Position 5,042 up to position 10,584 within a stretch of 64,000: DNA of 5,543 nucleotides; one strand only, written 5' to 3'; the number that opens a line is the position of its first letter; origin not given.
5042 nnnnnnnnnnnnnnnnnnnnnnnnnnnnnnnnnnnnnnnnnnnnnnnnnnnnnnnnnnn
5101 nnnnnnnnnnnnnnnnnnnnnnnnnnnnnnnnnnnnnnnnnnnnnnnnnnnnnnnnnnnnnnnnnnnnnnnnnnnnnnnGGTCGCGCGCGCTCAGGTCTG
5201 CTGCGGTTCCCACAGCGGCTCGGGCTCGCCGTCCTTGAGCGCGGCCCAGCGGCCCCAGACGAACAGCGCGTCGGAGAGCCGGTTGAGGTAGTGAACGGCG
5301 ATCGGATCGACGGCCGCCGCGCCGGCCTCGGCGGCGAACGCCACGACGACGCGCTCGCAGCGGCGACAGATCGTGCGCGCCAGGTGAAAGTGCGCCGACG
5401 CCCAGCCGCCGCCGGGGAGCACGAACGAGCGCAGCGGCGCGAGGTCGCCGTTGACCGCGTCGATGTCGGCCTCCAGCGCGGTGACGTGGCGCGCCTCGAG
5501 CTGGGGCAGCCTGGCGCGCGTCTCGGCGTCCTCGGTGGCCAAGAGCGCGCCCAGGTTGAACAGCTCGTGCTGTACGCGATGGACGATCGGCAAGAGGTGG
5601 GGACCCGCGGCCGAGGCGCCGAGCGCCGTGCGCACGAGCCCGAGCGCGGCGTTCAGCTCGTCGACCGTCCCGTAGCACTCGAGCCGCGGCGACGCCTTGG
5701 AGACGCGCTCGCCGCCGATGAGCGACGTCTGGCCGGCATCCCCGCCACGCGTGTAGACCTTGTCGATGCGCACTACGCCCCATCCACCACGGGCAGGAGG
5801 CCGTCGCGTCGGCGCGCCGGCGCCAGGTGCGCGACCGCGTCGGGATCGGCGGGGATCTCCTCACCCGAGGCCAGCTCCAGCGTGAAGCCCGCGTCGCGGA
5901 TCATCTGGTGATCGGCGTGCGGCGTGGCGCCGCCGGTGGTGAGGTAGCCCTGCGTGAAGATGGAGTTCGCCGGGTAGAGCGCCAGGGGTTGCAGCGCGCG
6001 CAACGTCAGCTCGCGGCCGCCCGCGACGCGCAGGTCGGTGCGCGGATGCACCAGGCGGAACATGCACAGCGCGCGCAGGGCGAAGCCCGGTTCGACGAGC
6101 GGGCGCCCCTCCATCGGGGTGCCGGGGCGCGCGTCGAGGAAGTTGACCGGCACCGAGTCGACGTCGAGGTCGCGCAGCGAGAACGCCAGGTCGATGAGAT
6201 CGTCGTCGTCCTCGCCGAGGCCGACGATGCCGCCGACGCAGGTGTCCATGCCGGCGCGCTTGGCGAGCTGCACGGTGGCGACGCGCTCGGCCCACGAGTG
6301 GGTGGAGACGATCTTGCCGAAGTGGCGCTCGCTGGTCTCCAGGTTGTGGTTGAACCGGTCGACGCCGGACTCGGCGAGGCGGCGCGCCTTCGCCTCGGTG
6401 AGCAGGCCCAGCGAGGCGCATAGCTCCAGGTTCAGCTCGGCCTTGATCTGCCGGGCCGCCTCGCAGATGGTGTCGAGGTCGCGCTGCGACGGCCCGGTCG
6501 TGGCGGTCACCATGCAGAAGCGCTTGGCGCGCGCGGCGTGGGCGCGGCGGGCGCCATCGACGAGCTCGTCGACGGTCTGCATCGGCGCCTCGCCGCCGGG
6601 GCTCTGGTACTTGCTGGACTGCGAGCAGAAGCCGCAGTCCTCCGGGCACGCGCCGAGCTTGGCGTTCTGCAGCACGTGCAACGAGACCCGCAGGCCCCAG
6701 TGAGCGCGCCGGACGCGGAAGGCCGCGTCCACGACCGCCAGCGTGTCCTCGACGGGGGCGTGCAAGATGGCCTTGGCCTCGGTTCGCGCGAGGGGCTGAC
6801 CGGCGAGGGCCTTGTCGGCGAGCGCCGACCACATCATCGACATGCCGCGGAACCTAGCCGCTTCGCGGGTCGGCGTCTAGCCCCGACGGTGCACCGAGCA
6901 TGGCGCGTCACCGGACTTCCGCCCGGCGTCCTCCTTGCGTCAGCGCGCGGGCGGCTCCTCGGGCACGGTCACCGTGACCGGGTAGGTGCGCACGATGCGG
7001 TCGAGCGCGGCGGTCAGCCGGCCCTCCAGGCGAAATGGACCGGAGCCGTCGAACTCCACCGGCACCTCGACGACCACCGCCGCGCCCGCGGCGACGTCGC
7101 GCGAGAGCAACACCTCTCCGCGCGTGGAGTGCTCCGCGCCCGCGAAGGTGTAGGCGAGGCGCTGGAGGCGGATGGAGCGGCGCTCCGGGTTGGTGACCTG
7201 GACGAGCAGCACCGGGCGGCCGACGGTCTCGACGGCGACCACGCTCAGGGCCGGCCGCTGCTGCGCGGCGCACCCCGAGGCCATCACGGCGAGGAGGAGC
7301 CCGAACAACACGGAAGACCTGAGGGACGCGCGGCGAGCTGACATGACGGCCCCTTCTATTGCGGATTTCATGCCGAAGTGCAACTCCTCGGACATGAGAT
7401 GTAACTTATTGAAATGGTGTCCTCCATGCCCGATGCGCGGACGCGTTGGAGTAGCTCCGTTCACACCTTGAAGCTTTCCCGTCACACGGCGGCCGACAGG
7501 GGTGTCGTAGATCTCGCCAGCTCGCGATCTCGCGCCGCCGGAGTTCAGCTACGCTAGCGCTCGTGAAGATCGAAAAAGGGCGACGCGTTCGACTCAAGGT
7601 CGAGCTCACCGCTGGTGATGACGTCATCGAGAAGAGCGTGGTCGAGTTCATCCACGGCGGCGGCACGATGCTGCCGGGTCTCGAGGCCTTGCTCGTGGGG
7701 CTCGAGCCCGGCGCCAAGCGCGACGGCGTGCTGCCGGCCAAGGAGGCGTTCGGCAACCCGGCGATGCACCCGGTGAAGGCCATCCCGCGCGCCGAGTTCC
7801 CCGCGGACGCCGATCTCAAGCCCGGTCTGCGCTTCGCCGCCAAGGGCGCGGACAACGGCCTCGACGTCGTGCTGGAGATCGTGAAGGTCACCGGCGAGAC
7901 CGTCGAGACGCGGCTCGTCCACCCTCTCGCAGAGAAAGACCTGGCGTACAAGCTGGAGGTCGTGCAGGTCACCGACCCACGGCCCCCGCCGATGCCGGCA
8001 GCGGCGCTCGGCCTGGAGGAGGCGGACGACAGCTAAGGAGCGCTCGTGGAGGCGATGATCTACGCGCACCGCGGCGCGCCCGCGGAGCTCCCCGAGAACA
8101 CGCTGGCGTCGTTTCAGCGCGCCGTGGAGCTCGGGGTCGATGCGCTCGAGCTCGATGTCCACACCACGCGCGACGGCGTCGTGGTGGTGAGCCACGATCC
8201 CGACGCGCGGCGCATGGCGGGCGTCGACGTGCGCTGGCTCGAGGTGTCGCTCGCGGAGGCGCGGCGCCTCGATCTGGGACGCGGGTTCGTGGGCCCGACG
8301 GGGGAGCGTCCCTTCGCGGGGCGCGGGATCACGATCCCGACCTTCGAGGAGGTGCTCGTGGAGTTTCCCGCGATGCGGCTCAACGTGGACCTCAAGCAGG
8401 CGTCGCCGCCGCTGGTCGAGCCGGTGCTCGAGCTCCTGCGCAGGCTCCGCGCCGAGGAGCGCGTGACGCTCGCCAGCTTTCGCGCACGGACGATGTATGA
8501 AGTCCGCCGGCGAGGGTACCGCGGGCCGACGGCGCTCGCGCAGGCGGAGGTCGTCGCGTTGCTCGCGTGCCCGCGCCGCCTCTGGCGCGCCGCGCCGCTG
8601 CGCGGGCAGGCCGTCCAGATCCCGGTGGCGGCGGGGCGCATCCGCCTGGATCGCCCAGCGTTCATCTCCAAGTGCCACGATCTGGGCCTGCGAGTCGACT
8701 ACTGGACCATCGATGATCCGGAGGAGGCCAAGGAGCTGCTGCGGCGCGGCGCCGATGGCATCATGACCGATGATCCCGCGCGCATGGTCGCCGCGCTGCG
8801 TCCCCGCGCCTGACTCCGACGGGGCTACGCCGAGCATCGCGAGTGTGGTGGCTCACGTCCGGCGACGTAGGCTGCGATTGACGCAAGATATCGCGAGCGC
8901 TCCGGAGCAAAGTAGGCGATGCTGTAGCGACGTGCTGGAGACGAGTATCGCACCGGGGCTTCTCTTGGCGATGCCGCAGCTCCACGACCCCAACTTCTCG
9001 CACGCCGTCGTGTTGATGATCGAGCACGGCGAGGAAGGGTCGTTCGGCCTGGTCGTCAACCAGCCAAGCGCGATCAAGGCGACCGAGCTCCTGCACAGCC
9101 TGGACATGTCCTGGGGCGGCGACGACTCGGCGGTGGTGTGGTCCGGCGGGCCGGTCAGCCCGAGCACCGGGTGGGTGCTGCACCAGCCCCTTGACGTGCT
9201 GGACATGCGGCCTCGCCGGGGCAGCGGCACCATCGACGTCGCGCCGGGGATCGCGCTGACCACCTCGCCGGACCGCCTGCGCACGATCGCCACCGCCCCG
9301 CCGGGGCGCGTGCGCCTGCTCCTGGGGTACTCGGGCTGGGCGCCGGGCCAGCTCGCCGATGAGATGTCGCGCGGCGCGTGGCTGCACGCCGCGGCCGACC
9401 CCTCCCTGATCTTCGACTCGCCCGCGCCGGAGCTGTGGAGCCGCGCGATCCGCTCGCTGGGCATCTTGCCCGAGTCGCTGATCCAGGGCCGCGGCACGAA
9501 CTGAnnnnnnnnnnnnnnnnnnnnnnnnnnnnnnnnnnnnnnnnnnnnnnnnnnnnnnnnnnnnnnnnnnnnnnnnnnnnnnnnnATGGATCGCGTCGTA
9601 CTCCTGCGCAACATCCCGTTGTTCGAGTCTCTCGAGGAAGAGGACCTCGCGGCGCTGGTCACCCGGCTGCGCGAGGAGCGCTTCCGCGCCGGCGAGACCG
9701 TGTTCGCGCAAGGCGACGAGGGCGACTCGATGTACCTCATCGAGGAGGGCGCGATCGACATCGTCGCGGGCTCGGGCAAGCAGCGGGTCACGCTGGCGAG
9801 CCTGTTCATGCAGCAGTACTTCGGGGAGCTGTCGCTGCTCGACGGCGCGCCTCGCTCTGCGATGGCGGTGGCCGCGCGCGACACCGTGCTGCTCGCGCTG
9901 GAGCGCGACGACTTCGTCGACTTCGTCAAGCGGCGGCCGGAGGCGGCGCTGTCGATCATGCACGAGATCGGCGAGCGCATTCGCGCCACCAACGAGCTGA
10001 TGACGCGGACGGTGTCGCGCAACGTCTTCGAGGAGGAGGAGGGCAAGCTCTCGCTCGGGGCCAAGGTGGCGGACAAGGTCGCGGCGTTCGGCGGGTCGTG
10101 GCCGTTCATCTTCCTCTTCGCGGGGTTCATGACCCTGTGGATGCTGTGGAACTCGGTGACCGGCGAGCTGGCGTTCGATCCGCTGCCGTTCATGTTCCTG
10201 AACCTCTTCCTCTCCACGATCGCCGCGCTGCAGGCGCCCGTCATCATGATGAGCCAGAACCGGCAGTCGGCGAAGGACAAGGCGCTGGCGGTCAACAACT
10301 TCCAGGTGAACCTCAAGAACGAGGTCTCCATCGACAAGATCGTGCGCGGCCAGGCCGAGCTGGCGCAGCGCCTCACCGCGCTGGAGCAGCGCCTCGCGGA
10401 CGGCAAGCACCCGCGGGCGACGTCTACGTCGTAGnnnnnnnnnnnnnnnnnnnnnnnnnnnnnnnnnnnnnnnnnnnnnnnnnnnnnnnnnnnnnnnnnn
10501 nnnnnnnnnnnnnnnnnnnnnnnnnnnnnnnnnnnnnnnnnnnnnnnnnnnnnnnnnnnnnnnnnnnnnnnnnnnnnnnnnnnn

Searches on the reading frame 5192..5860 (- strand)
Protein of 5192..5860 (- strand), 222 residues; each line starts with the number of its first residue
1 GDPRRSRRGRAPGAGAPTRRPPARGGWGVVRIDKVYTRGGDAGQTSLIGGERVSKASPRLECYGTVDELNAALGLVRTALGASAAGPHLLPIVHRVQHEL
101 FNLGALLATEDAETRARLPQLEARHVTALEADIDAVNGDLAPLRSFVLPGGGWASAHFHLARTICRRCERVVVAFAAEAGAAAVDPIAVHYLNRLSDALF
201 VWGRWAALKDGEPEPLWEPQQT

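Call 8: search_protein_families(library=pfam, proteins=[window:5192-5860:-], max_evalue=0.0001)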
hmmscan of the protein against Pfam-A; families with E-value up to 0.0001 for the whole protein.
window:5192-5860:- (222 aa): 1 family
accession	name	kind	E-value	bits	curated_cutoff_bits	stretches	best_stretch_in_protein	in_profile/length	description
PF01923.23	Cob_adeno_trans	-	3.1e-56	190.5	24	1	35-206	1-171/171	Cobalamin adenosyltransferase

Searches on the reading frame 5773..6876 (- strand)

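Call 8: search_protein_families(library=pfam, proteins=[window:5773-6876:-], max_evalue=0.0001)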
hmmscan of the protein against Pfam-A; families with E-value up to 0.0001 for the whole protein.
window:5773-6876:- (367 aa): 2 families
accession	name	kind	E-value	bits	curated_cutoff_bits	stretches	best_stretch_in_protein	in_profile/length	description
PF04055.27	Radical_SAM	-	3e-26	93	29.5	1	76-231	6-163/166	Radical SAM superfamily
PF06968.18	BATS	-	2.9e-22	79.1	22.2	1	243-331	1-87/88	Biotin and Thiamin Synthesis associated domain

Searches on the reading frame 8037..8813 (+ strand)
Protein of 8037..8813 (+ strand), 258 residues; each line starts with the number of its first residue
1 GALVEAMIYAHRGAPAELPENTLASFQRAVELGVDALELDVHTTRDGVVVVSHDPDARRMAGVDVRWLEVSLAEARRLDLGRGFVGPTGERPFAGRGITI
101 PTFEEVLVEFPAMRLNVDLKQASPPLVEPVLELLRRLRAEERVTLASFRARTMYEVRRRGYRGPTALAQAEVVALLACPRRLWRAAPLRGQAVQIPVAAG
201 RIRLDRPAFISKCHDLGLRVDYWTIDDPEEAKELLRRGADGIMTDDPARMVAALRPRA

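Call 8: search_protein_families(library=pfam, proteins=[window:8037-8813:+], max_evalue=0.0001)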
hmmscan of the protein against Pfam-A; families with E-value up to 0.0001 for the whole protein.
window:8037-8813:+ (258 aa): 2 families
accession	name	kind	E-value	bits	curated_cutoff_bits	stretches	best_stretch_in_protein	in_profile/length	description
PF03009.23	GDPD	-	4.2e-41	142.1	23.6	1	11-248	1-243/244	Glycerophosphoryl diester phosphodiesterase family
PF13653.12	GDPD_2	-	2.1e-07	31.6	27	1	222-248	4-30/30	Glycerophosphoryl diester phosphodiesterase family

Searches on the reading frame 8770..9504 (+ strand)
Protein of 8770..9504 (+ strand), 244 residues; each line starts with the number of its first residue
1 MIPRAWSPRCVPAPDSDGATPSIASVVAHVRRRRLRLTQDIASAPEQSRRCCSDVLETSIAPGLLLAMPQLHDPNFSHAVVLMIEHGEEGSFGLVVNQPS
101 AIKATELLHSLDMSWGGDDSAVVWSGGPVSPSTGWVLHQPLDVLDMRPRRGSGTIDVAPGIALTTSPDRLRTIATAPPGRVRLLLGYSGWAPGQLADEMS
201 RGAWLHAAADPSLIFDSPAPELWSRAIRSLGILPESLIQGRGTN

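Call 8: search_protein_families(library=pfam, proteins=[window:8770-9504:+], max_evalue=0.0001)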
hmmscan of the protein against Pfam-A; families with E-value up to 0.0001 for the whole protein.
window:8770-9504:+ (244 aa): 1 family
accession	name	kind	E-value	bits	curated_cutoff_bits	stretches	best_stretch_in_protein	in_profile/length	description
PF02622.21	DUF179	-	1.3e-43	149.2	27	1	69-231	1-157/157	AlgH-like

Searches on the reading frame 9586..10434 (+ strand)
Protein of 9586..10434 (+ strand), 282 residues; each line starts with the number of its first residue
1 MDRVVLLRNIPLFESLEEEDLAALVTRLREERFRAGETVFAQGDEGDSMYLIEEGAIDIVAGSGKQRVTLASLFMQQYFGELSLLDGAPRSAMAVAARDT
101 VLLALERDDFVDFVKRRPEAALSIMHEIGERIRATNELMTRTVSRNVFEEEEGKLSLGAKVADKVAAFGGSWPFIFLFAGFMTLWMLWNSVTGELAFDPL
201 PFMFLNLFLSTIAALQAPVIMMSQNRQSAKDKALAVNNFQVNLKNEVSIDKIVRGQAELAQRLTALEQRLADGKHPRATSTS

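Call 8: search_protein_families(library=pfam, proteins=[window:9586-10434:+], max_evalue=0.0001)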
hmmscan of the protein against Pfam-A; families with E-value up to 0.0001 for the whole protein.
window:9586-10434:+ (282 aa): 2 families
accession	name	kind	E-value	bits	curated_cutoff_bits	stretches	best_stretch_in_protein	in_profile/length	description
PF06210.16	DUF1003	-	6.2e-33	113.5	27.4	1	169-268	1-101/103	Protein of unknown function (DUF1003)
PF00027.35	cNMP_binding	-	1e-21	77.1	27.5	1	31-116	2-88/89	Cyclic nucleotide-binding domain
